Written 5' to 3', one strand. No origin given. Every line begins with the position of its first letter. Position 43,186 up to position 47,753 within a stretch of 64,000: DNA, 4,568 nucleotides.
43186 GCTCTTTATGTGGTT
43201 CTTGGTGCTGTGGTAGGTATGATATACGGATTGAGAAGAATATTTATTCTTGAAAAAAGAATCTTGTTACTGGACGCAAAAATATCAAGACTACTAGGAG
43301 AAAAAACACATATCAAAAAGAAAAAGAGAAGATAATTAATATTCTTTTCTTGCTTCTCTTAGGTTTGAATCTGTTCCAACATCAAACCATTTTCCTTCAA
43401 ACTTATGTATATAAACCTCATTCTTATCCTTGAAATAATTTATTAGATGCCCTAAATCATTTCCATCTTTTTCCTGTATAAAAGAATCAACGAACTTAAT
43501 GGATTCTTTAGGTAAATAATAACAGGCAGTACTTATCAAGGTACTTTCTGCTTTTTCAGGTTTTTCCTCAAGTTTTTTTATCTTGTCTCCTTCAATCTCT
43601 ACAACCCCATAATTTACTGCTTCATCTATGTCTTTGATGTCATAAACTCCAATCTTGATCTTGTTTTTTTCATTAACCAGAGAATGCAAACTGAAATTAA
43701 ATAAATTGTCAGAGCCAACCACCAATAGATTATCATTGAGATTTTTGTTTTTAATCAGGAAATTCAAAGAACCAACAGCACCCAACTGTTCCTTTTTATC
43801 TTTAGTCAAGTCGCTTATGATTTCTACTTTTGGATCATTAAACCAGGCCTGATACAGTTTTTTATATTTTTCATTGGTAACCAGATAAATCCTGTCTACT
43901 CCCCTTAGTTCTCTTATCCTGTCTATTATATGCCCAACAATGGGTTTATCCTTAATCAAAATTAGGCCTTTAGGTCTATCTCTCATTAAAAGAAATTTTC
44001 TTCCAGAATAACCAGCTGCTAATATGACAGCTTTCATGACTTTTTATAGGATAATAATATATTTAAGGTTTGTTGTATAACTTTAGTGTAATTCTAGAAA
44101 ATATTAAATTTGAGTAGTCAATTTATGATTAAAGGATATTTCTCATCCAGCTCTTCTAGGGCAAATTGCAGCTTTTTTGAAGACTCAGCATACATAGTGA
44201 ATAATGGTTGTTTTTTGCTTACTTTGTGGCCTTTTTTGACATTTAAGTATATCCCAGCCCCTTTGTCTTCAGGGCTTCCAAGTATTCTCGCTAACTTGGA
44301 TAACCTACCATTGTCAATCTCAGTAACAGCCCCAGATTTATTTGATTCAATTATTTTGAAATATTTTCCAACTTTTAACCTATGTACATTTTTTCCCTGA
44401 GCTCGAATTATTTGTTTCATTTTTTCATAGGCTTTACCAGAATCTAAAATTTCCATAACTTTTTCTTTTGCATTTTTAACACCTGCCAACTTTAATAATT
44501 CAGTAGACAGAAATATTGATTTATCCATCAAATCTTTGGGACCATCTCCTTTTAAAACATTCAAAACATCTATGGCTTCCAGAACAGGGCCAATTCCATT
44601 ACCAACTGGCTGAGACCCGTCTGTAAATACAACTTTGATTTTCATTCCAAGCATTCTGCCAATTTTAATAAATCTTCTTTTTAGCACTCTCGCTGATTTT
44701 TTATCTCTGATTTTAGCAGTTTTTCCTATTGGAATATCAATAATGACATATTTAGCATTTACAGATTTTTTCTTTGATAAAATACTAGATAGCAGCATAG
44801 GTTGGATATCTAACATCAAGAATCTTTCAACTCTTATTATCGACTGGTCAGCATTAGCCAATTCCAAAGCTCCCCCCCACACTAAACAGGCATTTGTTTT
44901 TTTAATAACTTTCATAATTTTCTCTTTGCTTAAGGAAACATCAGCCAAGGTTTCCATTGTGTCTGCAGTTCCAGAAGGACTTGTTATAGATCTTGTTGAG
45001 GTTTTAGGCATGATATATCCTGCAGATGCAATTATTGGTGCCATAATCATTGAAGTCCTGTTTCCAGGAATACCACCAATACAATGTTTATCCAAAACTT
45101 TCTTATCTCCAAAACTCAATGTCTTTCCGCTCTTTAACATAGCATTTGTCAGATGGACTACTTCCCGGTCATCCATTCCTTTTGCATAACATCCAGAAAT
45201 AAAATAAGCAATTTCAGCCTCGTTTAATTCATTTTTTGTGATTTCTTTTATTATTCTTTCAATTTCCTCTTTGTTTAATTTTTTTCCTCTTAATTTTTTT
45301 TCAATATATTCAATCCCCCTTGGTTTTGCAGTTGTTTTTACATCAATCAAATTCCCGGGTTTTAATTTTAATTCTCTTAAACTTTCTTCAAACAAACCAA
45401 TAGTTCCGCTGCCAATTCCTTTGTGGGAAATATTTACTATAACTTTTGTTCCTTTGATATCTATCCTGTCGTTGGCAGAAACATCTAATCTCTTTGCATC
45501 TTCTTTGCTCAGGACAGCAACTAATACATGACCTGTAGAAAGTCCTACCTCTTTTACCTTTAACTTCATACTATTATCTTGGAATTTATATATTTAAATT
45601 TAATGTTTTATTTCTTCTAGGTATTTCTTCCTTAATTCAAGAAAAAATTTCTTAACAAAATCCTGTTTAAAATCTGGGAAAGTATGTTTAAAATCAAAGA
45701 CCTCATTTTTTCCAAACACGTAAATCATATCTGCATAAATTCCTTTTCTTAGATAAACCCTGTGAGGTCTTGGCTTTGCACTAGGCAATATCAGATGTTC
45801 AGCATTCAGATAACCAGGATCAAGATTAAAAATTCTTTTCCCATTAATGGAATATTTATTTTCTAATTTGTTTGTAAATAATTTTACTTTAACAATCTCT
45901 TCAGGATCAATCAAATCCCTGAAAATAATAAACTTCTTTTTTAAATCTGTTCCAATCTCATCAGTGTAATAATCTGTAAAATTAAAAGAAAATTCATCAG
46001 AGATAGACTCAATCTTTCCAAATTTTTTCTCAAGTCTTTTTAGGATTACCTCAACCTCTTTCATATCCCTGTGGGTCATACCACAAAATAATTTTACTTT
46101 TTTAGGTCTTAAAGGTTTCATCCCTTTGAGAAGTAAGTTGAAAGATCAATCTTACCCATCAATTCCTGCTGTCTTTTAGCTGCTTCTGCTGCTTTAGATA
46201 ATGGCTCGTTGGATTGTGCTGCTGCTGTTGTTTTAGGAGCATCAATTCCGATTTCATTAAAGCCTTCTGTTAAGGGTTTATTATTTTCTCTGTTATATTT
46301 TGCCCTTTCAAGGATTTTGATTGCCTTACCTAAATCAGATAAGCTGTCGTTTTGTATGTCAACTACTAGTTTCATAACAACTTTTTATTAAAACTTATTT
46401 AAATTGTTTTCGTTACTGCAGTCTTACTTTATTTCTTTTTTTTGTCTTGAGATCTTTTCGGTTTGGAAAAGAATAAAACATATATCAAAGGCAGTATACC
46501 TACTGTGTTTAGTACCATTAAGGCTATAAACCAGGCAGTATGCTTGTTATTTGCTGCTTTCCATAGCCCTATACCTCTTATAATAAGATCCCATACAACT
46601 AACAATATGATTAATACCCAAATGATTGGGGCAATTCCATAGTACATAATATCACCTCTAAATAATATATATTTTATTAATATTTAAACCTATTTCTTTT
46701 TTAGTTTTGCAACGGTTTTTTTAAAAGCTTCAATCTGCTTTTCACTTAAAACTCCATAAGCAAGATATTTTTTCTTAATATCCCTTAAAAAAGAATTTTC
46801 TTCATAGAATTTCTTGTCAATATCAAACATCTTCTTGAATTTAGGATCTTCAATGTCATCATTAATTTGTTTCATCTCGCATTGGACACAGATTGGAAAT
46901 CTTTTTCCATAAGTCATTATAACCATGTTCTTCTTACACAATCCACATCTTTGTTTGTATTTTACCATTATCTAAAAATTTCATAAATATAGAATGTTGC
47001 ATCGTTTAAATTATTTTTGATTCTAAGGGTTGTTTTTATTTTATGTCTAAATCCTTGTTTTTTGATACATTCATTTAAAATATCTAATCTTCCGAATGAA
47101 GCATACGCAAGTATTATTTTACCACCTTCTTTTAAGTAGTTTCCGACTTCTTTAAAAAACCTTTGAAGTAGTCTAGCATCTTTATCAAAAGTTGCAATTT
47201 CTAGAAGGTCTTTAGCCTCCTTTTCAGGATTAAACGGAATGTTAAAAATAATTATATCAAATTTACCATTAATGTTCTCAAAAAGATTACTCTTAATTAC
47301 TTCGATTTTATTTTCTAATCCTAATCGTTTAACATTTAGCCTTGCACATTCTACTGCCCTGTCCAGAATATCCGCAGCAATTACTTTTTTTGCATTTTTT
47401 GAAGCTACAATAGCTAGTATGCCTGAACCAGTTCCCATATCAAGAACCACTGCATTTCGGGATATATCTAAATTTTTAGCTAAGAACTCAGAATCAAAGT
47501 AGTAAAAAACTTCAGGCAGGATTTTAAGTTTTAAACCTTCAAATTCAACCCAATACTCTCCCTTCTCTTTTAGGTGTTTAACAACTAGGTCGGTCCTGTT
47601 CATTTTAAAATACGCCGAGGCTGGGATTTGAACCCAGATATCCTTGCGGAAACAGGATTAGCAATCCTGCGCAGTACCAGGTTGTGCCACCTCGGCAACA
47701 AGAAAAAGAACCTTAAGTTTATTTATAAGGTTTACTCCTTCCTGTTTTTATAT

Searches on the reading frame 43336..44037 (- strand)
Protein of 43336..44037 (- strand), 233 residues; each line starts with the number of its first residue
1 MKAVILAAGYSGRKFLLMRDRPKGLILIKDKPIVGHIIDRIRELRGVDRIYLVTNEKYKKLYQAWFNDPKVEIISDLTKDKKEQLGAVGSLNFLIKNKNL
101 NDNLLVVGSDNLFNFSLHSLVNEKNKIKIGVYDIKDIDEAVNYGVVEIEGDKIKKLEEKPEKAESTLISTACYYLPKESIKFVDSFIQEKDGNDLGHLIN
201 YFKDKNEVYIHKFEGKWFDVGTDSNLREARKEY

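Call 22: search_protein_families(library=pfam, proteins=[window:43336-44037:-], max_evalue=0.01)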
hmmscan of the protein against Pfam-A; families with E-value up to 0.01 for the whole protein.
window:43336-44037:- (233 aa): 3 families
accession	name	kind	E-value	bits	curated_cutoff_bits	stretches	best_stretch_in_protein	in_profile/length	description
PF00483.29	NTP_transferase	-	4.1e-27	95.8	21.2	1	2-232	1-241/245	Nucleotidyl transferase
PF12804.13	NTP_transf_3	-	1.3e-09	38.8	27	1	3-110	1-95/160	MobA-like NTP transferase domain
PF01128.25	IspD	-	0.00063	20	27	1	2-75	2-72/221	2-C-methyl-D-erythritol 4-phosphate cytidylyltransferase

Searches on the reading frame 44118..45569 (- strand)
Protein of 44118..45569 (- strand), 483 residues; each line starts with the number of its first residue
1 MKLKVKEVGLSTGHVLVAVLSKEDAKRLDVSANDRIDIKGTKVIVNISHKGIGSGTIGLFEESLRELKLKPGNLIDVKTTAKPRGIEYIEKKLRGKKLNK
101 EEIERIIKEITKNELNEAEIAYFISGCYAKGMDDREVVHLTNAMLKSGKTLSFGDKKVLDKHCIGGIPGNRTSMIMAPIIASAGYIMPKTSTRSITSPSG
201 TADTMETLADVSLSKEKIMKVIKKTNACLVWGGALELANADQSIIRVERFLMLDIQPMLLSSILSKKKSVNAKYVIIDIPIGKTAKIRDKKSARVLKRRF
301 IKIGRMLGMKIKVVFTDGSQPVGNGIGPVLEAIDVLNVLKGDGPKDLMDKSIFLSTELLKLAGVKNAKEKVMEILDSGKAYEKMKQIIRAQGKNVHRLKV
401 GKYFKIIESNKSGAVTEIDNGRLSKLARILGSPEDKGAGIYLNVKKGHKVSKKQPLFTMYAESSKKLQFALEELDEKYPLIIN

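Call 22: search_protein_families(library=pfam, proteins=[window:44118-45569:-], max_evalue=0.01)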
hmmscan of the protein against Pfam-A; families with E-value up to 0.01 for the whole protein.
window:44118-45569:- (483 aa): 5 families
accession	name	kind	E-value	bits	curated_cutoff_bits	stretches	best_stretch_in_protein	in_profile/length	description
PF02885.22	Glycos_trans_3N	-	4.3e-17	62.1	26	1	87-148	2-63/63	Glycosyl transferase family, helical bundle domain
PF00591.27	Glycos_transf_3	-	1.4e-12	48.3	27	1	156-380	2-252/253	Glycosyl transferase family, a/b domain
PF07831.19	PYNP_C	-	2e-10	40.6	27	1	415-479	2-73/75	Pyrimidine nucleoside phosphorylase C-terminal domain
PF10011.15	DUF2254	-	0.0004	19.7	28.8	1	389-466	179-251/368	Predicted membrane protein (DUF2254)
PF10437.14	Lip_prot_lig_C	-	0.00042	20.6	24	1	82-121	39-79/85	Bacterial lipoate protein ligase C-terminus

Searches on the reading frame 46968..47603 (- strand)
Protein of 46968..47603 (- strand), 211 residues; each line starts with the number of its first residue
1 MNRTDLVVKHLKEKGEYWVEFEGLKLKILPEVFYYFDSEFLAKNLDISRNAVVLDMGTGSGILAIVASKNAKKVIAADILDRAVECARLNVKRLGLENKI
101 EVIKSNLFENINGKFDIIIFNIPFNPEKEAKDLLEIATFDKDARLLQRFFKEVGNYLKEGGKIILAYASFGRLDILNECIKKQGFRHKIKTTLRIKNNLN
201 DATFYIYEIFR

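Call 22: search_protein_families(library=pfam, proteins=[window:46968-47603:-], max_evalue=0.01)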
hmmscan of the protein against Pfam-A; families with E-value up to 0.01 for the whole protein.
window:46968-47603:- (211 aa): 26 families (the best 25 are shown)
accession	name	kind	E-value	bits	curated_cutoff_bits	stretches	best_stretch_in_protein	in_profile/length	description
PF05175.20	MTS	-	2.1e-19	70.2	23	1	38-169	20-142/170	Methyltransferase small domain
PF06325.19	PrmA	-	3.7e-15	56.6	22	1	49-122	161-234/296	Ribosomal protein L11 methyltransferase (PrmA)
PF13847.12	Methyltransf_31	-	3.1e-11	43.6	27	1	48-175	2-114/145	Methyltransferase domain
PF13649.12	Methyltransf_25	-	3.2e-08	34.6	27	1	53-131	1-83/97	Methyltransferase domain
PF12847.13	Methyltransf_18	-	1.4e-07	32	27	1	47-119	12-87/151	Methyltransferase domain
PF03602.21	Cons_hypoth95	-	3.2e-07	30.6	24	1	49-133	41-133/182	Conserved hypothetical protein 95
PF13489.12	Methyltransf_23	-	4.5e-07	30.2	27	1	40-121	12-88/164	Methyltransferase domain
PF08241.18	Methyltransf_11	-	8.9e-07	29.9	21.2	1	54-164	1-94/95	Methyltransferase domain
PF01170.24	UPF0020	-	1.4e-06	28.6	22.3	1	70-188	75-184/197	RMKL-like, methyltransferase domain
PF02475.24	TRM5-TYW2_MTfase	-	2.8e-06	27.8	28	1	48-129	35-119/164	TRM5/TYW2 methyltransferase domain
PF10354.15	BMT5-like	-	3.5e-06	27.9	24.7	1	99-168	61-128/168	rRNA (uridine-N3-)-methyltransferase BTM5-like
PF01135.25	PCMT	-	7.6e-05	23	20.3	1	44-100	68-126/210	Protein-L-isoaspartate(D-aspartate) O-methyltransferase (PCMT)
PF02353.26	CMAS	-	0.00012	22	27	1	42-165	55-164/273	Mycolic acid cyclopropane synthetase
PF04816.18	TrmK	-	0.00018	21.5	27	1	54-113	2-63/205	tRNA (adenine(22)-N(1))-methyltransferase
PF09445.16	Methyltransf_15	-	0.00077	19.5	22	1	52-114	3-66/165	RNA cap guanine-N2 methyltransferase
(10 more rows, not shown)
